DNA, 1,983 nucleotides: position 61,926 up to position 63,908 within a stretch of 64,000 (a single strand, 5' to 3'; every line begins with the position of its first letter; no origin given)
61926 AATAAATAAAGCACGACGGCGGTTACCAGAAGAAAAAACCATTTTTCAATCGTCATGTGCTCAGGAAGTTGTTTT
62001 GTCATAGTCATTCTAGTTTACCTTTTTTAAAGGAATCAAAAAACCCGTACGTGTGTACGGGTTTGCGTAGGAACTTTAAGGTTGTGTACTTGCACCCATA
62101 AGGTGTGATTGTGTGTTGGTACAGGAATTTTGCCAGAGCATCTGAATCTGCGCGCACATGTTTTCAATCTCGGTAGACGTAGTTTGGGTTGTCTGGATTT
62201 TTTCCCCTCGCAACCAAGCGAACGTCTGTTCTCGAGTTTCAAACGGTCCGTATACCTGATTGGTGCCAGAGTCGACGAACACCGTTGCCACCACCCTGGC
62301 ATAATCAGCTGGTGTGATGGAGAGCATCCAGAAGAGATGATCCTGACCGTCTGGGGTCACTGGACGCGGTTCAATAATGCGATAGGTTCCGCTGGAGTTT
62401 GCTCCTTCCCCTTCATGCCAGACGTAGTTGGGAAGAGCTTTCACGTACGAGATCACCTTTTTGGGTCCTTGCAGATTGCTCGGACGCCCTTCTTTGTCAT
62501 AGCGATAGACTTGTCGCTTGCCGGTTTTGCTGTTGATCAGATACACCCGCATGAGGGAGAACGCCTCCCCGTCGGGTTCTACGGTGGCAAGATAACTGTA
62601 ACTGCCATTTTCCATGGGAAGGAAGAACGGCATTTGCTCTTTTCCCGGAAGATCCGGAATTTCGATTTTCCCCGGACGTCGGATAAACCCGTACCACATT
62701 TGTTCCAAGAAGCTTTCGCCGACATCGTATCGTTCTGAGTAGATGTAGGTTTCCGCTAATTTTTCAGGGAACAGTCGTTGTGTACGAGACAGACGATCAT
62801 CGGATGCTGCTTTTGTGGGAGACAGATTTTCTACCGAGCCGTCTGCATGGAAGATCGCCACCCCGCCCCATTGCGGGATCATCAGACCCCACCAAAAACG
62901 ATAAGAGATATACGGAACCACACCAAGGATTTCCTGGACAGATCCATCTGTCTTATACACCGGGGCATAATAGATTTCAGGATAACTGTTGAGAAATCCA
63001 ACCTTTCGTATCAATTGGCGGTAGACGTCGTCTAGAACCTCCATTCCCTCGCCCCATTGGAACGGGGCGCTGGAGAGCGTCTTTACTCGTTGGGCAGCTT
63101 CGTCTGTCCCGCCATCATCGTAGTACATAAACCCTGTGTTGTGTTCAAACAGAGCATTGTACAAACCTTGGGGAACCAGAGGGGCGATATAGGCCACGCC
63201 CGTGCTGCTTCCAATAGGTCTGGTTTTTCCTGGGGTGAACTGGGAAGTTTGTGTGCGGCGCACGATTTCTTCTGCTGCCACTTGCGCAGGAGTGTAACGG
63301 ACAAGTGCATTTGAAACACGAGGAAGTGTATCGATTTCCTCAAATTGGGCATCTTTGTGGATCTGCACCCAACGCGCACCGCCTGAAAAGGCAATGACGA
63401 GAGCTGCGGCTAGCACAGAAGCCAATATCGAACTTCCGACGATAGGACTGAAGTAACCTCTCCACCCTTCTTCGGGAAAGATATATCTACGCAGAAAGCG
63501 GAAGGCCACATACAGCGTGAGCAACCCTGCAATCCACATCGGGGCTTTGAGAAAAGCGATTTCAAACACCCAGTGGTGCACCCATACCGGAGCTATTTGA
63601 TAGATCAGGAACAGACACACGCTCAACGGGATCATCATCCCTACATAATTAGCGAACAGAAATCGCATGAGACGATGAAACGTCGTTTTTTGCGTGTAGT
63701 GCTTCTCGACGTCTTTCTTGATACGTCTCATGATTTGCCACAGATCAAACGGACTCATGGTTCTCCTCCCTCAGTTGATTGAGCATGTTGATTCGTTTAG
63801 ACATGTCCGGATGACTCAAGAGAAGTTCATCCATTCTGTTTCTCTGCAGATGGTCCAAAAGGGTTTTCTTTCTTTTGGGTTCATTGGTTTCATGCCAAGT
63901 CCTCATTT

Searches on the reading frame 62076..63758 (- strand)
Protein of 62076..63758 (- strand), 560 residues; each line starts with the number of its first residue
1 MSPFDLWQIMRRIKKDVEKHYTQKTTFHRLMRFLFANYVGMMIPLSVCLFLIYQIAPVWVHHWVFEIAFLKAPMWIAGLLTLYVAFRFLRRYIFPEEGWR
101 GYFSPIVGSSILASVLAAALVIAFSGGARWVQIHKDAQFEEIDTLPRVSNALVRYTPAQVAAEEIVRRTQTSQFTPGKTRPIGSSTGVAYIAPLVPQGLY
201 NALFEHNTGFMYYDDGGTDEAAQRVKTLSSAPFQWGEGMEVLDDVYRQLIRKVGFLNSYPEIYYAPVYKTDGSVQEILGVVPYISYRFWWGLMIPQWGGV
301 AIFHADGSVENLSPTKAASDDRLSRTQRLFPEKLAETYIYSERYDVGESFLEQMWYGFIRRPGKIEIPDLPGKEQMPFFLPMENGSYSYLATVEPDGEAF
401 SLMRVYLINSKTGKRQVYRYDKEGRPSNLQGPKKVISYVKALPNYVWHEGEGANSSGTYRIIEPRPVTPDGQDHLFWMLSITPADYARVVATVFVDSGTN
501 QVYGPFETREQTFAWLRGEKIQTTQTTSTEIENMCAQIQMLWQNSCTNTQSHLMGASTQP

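Call 5: search_protein_families(library=pfam, max_evalue=1, proteins=[window:62076-63758:-])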
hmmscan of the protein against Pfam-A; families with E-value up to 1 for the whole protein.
window:62076-63758:- (560 aa): 1 family
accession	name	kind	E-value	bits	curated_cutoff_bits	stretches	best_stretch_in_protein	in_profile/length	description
PF07078.16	FYTT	-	0.12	12.1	21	1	494-549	165-219/310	Forty-two-three protein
